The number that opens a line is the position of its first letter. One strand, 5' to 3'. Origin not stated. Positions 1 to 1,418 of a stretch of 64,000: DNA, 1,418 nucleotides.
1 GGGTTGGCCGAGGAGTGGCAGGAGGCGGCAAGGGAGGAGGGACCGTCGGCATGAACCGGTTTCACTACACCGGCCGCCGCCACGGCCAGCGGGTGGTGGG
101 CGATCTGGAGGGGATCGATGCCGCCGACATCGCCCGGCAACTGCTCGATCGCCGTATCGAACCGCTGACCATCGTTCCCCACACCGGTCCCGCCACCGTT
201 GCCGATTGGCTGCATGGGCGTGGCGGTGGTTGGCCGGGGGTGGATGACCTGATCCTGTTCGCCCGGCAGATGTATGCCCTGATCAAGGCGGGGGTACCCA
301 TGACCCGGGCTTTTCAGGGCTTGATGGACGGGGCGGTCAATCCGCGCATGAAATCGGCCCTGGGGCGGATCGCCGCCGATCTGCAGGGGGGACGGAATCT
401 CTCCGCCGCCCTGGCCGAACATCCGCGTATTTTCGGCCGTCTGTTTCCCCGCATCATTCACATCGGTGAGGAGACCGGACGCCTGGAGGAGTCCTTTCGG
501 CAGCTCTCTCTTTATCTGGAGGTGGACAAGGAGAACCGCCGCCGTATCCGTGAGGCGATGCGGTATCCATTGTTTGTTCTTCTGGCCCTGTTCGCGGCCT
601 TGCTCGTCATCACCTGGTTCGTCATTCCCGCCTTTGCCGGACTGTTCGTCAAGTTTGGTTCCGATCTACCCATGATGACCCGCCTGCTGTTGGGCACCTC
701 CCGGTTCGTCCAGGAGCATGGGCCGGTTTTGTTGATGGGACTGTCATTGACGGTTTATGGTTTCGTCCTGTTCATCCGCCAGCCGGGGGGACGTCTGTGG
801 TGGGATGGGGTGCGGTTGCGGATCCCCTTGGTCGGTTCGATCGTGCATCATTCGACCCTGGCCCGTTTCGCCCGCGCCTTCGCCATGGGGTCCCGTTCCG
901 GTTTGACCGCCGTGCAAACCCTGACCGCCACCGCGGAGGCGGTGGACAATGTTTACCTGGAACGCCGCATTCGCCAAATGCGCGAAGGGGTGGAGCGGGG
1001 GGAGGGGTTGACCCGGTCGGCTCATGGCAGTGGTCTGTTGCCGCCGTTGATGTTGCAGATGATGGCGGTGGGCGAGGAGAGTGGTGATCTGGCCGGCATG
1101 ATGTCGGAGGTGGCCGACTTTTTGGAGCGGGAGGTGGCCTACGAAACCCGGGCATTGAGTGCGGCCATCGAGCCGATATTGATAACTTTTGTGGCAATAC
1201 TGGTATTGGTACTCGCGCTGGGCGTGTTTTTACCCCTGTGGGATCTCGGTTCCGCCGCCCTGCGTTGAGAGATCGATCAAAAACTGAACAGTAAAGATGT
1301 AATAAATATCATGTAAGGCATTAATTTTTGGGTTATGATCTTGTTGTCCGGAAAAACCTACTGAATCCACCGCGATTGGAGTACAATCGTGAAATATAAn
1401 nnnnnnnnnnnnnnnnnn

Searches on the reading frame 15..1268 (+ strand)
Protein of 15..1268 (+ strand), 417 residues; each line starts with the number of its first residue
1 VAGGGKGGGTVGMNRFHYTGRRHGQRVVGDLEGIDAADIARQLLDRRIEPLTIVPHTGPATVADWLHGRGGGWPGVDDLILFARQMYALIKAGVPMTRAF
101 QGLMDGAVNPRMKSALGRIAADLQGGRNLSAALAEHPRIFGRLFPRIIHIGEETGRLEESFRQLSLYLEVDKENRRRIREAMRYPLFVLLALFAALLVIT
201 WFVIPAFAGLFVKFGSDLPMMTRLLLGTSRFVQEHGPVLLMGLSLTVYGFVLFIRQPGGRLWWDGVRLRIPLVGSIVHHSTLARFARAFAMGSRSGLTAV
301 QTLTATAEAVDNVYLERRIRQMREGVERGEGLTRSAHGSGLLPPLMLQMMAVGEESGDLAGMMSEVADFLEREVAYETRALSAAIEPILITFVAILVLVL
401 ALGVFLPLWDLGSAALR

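Call 26: search_protein_families(library=pfam, proteins=[window:15-1268:+], max_evalue=0.001)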
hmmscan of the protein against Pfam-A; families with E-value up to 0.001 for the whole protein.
window:15-1268:+ (417 aa): 1 family
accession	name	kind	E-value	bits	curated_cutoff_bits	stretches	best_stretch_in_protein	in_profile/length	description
PF00482.28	T2SSF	-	6.7e-51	171.9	25.2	2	82-205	1-125/125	Type II secretion system (T2SS), protein F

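Call 63: find_encoding_contigs(protein=window:15-1268:+, flank=10000, max_places=1)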
Protein window:15-1268:+ (417 aa): no gene with exactly this product is on record in the collection.
